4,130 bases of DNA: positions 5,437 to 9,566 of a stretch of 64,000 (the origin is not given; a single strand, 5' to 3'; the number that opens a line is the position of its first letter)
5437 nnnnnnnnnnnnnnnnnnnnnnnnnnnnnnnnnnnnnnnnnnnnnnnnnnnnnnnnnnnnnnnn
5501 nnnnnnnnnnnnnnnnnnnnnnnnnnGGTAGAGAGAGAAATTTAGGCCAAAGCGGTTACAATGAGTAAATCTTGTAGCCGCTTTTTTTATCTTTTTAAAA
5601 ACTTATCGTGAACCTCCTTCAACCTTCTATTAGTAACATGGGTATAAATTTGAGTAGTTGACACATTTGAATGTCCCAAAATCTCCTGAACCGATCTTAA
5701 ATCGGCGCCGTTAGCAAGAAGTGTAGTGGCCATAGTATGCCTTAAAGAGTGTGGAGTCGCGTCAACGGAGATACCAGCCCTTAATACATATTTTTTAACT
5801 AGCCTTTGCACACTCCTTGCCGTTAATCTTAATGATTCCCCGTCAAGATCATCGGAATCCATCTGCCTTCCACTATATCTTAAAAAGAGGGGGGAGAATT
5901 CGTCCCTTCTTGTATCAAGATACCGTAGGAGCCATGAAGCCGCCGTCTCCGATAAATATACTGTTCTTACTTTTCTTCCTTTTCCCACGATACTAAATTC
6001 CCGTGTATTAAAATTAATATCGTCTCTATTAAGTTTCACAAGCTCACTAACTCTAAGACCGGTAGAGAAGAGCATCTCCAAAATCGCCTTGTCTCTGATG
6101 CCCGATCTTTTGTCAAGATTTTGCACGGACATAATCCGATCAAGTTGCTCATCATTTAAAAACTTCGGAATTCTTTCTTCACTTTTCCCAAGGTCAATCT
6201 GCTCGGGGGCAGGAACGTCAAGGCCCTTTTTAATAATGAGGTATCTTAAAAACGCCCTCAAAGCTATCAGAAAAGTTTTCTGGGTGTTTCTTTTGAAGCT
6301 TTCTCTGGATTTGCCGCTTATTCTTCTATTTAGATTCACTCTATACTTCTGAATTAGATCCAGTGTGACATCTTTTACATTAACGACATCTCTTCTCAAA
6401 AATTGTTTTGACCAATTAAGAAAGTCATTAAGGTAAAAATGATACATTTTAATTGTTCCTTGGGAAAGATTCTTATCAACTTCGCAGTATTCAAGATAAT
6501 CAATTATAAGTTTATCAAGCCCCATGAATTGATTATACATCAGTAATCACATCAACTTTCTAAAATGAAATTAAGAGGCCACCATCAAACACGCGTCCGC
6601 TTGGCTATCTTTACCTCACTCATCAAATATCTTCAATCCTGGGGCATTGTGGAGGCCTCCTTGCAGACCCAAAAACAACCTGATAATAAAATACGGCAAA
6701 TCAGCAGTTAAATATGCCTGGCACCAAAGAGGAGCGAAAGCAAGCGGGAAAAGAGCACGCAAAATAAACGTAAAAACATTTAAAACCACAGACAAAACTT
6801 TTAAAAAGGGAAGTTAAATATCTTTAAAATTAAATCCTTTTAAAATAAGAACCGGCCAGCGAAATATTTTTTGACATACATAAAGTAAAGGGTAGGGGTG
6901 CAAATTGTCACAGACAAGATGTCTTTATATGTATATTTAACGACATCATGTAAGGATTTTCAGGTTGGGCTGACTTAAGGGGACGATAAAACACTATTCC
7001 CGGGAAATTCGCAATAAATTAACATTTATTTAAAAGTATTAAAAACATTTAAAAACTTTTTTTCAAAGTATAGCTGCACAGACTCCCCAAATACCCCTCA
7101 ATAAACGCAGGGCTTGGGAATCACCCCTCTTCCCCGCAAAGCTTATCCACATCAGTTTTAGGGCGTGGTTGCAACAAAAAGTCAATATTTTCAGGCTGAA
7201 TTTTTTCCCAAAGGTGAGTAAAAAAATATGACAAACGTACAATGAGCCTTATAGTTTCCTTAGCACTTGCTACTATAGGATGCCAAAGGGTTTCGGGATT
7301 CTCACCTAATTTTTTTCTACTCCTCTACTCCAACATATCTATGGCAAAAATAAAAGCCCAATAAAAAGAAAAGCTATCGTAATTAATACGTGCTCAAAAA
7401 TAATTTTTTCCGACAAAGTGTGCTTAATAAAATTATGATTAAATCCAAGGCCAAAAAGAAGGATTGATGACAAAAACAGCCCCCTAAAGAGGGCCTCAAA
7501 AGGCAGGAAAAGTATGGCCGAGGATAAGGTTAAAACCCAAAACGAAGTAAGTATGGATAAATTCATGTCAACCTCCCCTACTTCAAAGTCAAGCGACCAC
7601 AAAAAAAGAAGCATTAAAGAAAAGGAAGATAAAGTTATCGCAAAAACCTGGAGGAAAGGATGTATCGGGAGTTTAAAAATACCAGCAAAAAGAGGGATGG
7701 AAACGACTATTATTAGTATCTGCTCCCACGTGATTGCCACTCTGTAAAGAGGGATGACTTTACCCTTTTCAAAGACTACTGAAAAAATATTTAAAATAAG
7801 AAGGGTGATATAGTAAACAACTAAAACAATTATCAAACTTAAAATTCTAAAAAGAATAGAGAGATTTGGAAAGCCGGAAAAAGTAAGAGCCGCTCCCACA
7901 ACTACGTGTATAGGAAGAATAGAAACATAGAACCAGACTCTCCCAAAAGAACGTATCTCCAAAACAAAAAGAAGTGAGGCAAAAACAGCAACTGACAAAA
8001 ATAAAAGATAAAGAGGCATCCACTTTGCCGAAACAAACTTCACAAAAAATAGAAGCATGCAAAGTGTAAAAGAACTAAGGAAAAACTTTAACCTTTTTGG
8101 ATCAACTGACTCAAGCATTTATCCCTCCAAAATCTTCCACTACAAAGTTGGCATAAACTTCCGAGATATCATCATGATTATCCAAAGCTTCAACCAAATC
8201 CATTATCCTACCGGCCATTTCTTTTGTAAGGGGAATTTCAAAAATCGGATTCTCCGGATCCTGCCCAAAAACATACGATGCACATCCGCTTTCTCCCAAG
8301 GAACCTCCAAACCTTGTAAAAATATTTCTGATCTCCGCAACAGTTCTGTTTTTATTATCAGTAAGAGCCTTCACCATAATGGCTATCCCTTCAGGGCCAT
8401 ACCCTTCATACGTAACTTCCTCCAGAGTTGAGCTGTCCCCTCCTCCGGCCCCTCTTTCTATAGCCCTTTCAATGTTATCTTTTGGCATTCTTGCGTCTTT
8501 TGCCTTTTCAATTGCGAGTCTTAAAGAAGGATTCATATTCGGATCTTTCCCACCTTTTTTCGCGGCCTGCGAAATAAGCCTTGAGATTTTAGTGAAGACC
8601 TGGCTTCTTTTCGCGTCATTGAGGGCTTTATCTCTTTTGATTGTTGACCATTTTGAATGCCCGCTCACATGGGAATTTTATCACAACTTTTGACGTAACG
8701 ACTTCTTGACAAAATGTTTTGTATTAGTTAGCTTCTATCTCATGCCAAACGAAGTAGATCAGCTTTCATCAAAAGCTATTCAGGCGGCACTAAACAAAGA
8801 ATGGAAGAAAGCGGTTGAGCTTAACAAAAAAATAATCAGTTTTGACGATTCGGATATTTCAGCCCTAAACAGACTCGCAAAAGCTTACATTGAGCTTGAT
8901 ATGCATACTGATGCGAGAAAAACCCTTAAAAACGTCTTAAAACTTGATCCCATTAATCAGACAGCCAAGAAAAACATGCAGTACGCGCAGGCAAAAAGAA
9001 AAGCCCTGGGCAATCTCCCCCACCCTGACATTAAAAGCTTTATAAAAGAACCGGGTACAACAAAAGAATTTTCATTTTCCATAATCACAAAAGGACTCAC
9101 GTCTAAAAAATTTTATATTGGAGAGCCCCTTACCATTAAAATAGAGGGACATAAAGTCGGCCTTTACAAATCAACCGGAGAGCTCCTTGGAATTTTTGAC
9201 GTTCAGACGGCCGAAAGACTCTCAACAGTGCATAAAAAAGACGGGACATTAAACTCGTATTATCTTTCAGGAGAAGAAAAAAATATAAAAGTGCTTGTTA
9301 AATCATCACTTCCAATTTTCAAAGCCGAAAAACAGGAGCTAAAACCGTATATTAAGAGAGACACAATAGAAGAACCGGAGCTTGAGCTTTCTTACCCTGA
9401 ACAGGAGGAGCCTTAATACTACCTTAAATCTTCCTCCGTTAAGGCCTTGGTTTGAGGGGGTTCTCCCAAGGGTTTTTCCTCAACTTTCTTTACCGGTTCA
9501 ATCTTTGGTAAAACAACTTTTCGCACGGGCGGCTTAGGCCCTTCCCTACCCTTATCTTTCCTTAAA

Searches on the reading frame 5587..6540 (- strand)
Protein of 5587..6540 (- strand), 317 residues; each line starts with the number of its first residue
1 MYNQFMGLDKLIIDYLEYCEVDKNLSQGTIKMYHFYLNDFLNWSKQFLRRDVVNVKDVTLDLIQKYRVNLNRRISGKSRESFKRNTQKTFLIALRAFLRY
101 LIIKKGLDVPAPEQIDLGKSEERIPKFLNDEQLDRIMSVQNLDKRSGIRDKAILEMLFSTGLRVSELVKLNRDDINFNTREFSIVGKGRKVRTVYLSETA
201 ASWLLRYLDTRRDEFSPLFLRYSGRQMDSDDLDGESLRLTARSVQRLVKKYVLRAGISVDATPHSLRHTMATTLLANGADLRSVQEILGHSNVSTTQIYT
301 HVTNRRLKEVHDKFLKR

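Call 76: search_protein_families(library=pfam, proteins=[window:5587-6540:-], max_evalue=0.001)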
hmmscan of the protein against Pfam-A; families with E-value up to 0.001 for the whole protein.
window:5587-6540:- (317 aa): 3 families
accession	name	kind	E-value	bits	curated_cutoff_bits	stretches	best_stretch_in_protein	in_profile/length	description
PF00589.27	Phage_integrase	-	5.8e-44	150.3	27.1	1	126-304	1-170/172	Phage integrase family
PF02899.23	Phage_int_SAM_1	-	7.9e-09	36.1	22.3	1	12-103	1-81/83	Phage integrase, N-terminal SAM-like domain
PF13102.12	Phage_int_SAM_5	-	0.00014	22.6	22.3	1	17-104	8-85/98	Phage integrase SAM-like domain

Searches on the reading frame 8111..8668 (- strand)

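Call 76: search_protein_families(library=pfam, proteins=[window:8111-8668:-], max_evalue=0.001)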
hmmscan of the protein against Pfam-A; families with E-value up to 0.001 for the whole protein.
window:8111-8668:- (185 aa): 2 families
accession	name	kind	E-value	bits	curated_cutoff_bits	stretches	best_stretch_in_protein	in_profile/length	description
PF20772.2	TACO1_YebC_N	-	1.1e-31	109.6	36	1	5-75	1-72/73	TACO1/YebC protein N-terminal domain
PF01709.26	Transcrip_reg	-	1e-28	100.5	27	1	82-135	1-54/160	TACO1/YebC second and third domain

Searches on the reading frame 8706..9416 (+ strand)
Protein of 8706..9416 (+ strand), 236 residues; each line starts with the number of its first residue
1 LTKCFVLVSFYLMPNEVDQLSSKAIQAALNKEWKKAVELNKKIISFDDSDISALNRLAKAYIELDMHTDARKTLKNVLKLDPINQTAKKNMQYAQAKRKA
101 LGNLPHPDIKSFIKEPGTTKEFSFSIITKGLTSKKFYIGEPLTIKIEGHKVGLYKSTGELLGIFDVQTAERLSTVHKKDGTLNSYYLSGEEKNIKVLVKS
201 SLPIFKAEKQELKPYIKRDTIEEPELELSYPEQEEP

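Call 76: search_protein_families(library=pfam, proteins=[window:8706-9416:+], max_evalue=0.001)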
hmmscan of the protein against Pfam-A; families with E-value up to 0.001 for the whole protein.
window:8706-9416:+ (236 aa): 3 families
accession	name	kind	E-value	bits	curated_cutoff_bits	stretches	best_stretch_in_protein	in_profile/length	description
PF00515.34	TPR_1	-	7.9e-05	22.7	27.8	0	53-82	3-32/34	Tetratricopeptide repeat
PF07719.23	TPR_2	-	0.00036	20.9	27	0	53-82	3-32/34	Tetratricopeptide repeat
PF13181.12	TPR_8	-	0.00093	19.6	25.7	0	52-83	2-33/34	Tetratricopeptide repeat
